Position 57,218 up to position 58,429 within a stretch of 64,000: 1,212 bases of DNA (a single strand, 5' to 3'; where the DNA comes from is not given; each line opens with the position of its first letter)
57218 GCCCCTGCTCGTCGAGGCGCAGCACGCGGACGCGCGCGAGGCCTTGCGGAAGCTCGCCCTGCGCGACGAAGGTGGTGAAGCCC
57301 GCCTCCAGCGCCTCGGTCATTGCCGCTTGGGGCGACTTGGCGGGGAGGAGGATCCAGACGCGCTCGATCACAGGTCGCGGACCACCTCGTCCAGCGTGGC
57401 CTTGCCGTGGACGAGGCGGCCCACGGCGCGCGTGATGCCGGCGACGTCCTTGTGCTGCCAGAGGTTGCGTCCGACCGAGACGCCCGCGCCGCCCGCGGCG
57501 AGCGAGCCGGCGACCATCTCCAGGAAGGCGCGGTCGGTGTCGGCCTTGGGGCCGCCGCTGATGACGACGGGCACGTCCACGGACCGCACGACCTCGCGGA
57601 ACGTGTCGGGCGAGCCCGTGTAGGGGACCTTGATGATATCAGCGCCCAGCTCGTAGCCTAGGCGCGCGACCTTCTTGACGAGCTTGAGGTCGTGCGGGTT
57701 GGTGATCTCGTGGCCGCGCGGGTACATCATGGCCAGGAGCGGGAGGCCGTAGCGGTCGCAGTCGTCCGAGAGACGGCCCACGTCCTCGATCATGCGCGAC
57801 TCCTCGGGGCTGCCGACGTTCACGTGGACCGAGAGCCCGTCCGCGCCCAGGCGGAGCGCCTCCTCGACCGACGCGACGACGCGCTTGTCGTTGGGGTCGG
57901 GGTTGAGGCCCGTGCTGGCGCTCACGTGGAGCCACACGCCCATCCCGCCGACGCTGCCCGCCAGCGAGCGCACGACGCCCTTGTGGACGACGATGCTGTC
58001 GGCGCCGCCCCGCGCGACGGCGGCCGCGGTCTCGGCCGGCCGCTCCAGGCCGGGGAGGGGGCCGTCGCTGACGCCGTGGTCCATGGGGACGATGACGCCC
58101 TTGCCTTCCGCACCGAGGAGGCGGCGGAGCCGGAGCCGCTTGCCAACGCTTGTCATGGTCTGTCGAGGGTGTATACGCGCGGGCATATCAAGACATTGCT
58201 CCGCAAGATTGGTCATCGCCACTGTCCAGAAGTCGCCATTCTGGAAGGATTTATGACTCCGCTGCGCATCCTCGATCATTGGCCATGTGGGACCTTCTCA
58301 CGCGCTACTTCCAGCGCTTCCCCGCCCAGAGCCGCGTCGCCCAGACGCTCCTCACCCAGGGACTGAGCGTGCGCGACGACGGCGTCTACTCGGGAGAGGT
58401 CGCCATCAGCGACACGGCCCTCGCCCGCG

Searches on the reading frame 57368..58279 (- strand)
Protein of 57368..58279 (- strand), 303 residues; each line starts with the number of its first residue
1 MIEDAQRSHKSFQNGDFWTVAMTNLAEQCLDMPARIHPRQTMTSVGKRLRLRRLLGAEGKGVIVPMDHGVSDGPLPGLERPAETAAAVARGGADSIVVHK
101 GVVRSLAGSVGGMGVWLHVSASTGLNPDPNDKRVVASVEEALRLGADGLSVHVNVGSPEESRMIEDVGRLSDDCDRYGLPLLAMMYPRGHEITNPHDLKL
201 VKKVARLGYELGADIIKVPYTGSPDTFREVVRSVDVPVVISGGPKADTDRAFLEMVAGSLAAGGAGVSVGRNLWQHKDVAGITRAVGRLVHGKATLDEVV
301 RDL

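Call 48: search_protein_families(library=ncbifam, proteins=[window:57368-58279:-], max_evalue=0.00001)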
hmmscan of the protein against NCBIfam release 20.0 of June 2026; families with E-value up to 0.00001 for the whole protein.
window:57368-58279:- (303 aa): 7 families
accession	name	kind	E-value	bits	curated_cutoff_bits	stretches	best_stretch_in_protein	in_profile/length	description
NF005556.0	PRK07226.1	subfamily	1.9e-100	335.6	241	1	42-301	1-262/267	2-amino-3,7-dideoxy-D-threo-hept-6-ulosonate synthase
TIGR01949.1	ADH_synth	equivalog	2.2e-93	312.7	299.45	1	45-300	1-254/255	2-amino-3,7-dideoxy-D-threo-hept-6-ulosonate synthase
NF041223.1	BagB_FevI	exception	2.4e-66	223.6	500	1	44-292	6-256/257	bagremycin/ferroverdin biosynthesis DhnA-type aldolase BagB/FevI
NF040816.1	Fbpase1_Arch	equivalog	2.5e-55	187.8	430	1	41-301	2-268/271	class I fructose-bisphosphate aldolase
NF006081.0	PRK08227.1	equivalog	8.4e-44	150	297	1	43-298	32-281/291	3-hydroxy-5-phosphonooxypentane-2,4-dione thiolase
NF006704.0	PRK09250.1-1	equivalog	5.3e-18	64.9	277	1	51-219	30-209/308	class I fructose-bisphosphate aldolase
NF005321.0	PRK06852.1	equivalog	2e-14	53.4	420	1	137-299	130-300/308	aldolase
